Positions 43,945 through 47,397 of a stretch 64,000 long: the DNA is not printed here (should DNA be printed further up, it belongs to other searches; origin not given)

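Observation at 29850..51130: A ~21 kb lower-GC island encoding a complete Dpd-type 7-deazaguanine DNA modification/restriction system in an actinobacterial housekeeping locus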

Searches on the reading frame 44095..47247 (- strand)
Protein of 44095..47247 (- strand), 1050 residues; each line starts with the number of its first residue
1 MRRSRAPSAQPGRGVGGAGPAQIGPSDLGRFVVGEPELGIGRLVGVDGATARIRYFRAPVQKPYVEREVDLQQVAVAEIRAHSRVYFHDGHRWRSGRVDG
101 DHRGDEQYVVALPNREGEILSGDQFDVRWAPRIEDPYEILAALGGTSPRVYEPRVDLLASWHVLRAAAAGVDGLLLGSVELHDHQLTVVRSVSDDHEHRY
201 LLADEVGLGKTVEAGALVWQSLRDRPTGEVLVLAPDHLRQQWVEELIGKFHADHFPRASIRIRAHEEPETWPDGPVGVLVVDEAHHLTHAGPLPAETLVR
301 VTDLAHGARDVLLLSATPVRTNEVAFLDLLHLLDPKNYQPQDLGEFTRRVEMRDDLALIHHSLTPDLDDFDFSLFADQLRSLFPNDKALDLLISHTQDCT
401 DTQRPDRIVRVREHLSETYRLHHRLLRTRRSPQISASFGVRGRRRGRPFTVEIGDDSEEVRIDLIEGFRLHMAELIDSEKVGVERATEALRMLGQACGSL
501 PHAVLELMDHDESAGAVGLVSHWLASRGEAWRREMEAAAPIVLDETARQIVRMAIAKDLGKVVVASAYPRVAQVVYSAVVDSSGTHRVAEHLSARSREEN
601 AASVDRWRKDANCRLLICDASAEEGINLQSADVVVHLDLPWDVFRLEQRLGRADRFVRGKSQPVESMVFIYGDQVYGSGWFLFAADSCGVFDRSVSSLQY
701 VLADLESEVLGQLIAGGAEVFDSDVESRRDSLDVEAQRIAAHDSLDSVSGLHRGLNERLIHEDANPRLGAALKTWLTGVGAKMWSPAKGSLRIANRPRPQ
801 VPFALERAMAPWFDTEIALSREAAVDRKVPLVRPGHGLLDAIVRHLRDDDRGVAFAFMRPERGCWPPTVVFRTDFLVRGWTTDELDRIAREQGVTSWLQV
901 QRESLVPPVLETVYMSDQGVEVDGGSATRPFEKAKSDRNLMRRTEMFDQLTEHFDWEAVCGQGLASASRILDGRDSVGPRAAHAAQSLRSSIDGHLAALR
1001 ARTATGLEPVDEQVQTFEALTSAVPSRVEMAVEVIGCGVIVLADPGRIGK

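Call 3: search_protein_families(library=ncbifam, proteins=[window:44095-47247:-], max_evalue=0.001)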
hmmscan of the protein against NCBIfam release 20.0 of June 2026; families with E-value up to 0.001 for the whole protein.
window:44095-47247:- (1050 aa): 10 families
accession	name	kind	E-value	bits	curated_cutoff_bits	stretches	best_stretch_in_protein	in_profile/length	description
NF041062.1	DpdE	equivalog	3.8e-224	746.9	500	1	29-1043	1-1047/1048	protein DpdE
NF003426.0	PRK04914.1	equivalog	3.2e-40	138.2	576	3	34-251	13-224/959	RNA polymerase-associated protein RapA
NF038317.1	DISARM_DrmD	equivalog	1.6e-38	132.7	610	3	595-714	546-670/1021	DISARM system SNF2-like helicase DrmD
NF042964.1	phospholipD_antiphage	equivalog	2.1e-27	95.8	1100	2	177-250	225-301/895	phospholipase D-like domain-containing anti-phage protein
NF038318.1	DISARM_DrmD_b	equivalog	3e-23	81.9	950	2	590-656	466-530/868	DISARM system SNF2-like helicase DrmD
NF053675.1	pilus_reg_Snf2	equivalog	3.3e-07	28.8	1100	0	179-251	583-654/1029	pilus expression-regulating Snf2 family helicase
NF041790.1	anti-phage_ZorD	equivalog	1.5e-06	26.5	1500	1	167-256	568-664/1035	type I Zorya anti-phage system protein ZorD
NF010337.0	PRK13766.1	equivalog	7.5e-05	21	610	0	596-660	409-472/781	Hef nuclease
TIGR04121.1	DEXH_lig_assoc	equivalog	0.00013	19.8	850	1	590-661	281-351/804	ligase-associated DNA damage response DEXH box helicase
NF010338.0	PRK13767.1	equivalog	0.00017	20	849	1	570-660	300-389/877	ATP-dependent helicase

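Call 4: search_protein_families(library=padloc, proteins=[window:44095-47247:-], max_evalue=0.001)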
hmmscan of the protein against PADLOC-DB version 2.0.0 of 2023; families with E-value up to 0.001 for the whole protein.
window:44095-47247:- (1050 aa): 34 families (the best 25 are shown)
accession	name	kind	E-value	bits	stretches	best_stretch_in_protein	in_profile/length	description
PDLC02843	DpdE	-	3.8e-223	741.6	1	28-1045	6-1084/1091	DpdE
PDLC02840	DpdE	-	1.4e-150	501.7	2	32-750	9-751/1091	DpdE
PDLC02846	DpdE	-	7.8e-87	290.2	2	29-431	6-444/1034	DpdE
PDLC02841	DpdE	-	2.8e-71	238.5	2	72-749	59-718/1037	DpdE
PDLC02844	DpdE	-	4.1e-47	158.7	2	36-435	9-433/1074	DpdE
PDLC02623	DrmD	-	1.5e-32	110.4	3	599-704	566-669/1040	DrmD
PDLC02500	BrxHI|BrxHII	-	6.4e-32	109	2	182-252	92-162/933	BrxHI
PDLC02621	DrmD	-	5.9e-30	102.2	3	178-250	119-191/1040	DrmD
PDLC02634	DrmD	-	1.6e-24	83.7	2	176-247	87-158/900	DrmD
PDLC02619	DrmD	-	6.7e-24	82.1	2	590-657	469-534/872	DrmD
PDLC02504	BrxHI|BrxHII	-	2.7e-23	79.9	3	179-250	108-179/971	BrxHII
PDLC00659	HmaA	-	3e-22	76.3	2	594-656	548-610/1176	SNF2 helicase / DEAD-box helicase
PDLC02193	PLD_Helicase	-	2.1e-21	73.8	2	566-661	713-802/905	-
PDLC02572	DrmA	-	2.1e-19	67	2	90-254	24-192/1043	DrmA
PDLC02632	DrmD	-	5.1e-19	66.2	2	178-253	121-196/662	DrmD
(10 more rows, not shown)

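Call 27: search_protein_families(library=pfam, proteins=[window:44095-47247:-], max_evalue=0.01)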
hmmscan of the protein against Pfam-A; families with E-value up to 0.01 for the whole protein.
window:44095-47247:- (1050 aa): 4 families
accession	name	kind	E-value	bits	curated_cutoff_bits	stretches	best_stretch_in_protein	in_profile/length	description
PF00271.37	Helicase_C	-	3.1e-12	47.1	23.5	1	558-656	14-109/110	Helicase conserved C-terminal domain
PF00176.29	SNF2-rel_dom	-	3e-11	43.4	24.9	1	196-254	16-78/290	SNF2-related domain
PF04851.21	ResIII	-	3.9e-07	30.6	22.5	1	179-248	2-75/164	Type III restriction enzyme, res subunit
PF00270.35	DEAD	-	3.5e-05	24.1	26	0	276-320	118-162/167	DEAD/DEAH box helicase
